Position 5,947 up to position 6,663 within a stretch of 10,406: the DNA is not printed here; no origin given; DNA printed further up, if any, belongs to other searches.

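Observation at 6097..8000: Translationally coupled 5-gene operon (Cys protein, Trp-rich membrane protein, HTH regulator, beta-rich protein, Zn-finger) immediately upstream of the lysin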

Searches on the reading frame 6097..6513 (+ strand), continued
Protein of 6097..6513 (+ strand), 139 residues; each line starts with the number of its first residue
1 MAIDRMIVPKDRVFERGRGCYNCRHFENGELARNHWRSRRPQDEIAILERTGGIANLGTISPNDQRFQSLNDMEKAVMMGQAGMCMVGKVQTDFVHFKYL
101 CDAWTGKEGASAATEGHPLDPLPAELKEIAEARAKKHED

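Call 84: predict_structure(alignment_id=A12)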
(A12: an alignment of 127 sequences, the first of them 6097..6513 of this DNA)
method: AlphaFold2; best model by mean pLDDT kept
length: 139 residues; sequences in the alignment: 127
mean_pLDDT: 91.4   pTM: 0.78
mean pLDDT of the five models: 91.4, 91.4, 91.1, 90.7, 88.9
residues with pLDDT >= 90: 102; 70-90: 31; 50-70: 5; < 50: 1
segments of 3 or more residues with pLDDT < 50: none
pLDDT, mean of each block of 10 residues (from residue 1): 72 92 98 98 94 78 89 98 98 97 95 89 93 89
secondary structure, 60 per line:
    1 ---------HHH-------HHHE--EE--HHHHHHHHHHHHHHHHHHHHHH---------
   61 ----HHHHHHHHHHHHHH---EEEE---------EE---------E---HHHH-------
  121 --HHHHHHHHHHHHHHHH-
elements in order: H30-51 H65-78 E82-85 H110-113 H123-138

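Call 89: fold_search(model_id=the predicted structure, library=viral)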
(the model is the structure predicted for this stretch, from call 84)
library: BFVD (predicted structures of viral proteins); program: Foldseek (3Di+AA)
matches with E <= 10: 8; with E <= 0.001: 0
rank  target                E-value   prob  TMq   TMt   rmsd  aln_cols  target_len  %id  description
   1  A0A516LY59            3.3e+00  0.10  0.19  0.36   4.6        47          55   15  (no name in the UniProt tables at hand)
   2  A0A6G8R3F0            7.5e+00  0.02  0.14  0.17  10.8        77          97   14  Uncharacterized protein [Streptomyces phage Muntaha]
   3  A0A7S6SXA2            7.5e+00  0.01  0.14  0.10  26.8       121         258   14  (no name in the UniProt tables at hand)
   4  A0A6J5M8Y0            9.1e+00  0.04  0.16  0.26   7.4        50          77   16  Uncharacterized protein [uncultured Caudovirales phage]
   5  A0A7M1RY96            9.6e+00  0.08  0.25  0.40   4.7        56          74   14  Uncharacterized protein [uncultured phage cr8_1]
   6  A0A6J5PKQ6            9.6e+00  0.06  0.22  0.33   5.5        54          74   18  Uncharacterized protein [uncultured Caudovirales phage]
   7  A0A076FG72            9.6e+00  0.04  0.15  0.32   7.4        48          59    8  Uncharacterized protein [Aureococcus anophagefferens virus]
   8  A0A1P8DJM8            9.6e+00  0.02  0.22  0.16  13.3       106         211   13  (no name in the UniProt tables at hand)

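Call 93: fold_search(model_id=the predicted structure, library=pdb)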
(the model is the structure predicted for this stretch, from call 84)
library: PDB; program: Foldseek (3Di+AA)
matches with E <= 10: 8; with E <= 0.001: 0
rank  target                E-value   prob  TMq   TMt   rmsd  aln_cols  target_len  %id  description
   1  2oh1_B                4.6e+00  0.06  0.18  0.15   8.8        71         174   11  Crystal structure of acetyltransferase GNAT family (YP_013287.1) from Listeria monocytogenes 4b F2365 at 1.46 A resolu (released 2007-02-13)
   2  8jze_f                5.2e+00  0.02  0.18  0.15  15.8       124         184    9  PSI-AcpPCI supercomplex from Symbiodinium (released 2024-02-28)
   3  2fia_B                5.9e+00  0.03  0.19  0.17  15.2       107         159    8  The crystal structure of the acetyltransferase from Enterococcus faecalis (released 2006-02-14)
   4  8jw0_f                6.7e+00  0.04  0.23  0.19   7.0        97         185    7  PSI-AcpPCI supercomplex from Amphidinium carterae (released 2024-02-28)
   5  8htu_F                7.6e+00  0.02  0.18  0.17   7.8       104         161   10  Cryo-EM structure of PpPSI-L (released 2023-08-02)
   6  1vf7_E                9.1e+00  0.02  0.18  0.12  12.4        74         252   11  Crystal structure of the membrane fusion protein, MexA of the multidrug transporter (released 2004-05-25)
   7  9nlj_U                9.1e+00  0.01  0.11  0.04  15.7       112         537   15  E.coli Initiation complex with Uup-EQ2 (released 2025-04-02)
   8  8j7a_F                9.7e+00  0.03  0.14  0.13   7.5        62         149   14  Coordinates of Cryo-EM structure of the Arabidopsis thaliana PSI in state 1 (PSI-ST1) (released 2023-11-15)
